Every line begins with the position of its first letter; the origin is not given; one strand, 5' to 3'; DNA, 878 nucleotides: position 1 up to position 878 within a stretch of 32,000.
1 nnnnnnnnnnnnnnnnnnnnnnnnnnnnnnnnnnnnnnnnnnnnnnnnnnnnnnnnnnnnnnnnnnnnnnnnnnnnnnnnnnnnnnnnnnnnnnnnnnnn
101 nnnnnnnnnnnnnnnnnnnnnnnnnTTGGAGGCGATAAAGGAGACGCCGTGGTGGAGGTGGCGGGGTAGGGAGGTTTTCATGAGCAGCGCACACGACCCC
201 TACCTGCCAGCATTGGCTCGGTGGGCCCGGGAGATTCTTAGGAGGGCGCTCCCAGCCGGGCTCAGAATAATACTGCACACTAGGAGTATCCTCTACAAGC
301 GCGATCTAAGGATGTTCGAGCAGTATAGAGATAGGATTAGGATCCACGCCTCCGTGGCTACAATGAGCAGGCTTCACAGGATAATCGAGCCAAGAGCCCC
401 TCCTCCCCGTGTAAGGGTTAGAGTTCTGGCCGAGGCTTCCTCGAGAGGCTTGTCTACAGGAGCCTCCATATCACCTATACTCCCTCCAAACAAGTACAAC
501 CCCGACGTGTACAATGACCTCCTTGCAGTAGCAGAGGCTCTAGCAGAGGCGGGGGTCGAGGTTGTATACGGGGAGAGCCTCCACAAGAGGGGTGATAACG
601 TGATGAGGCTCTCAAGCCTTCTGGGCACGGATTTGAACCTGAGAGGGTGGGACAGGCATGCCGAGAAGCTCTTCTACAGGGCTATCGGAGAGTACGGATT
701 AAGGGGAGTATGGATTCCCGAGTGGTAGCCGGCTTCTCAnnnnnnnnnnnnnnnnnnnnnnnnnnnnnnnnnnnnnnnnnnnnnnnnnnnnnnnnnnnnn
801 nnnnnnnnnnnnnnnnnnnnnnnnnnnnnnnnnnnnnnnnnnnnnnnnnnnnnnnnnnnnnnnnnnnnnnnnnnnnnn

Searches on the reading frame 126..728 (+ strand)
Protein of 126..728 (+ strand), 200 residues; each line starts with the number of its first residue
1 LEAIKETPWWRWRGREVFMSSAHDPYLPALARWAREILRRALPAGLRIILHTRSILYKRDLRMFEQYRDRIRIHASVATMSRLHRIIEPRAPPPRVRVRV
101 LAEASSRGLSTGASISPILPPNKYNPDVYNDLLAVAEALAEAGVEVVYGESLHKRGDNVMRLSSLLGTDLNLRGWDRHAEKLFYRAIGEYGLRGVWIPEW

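Call 91: search_protein_families(library=pfam, max_evalue=0.0001, proteins=[window:126-728:+])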
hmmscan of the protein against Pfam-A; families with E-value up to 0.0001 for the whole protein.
window:126-728:+ (200 aa): 1 family
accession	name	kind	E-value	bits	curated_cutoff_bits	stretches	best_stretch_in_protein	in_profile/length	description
PF04055.27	Radical_SAM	-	4.7e-08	33.8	29.5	1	3-120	36-152/166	Radical SAM superfamily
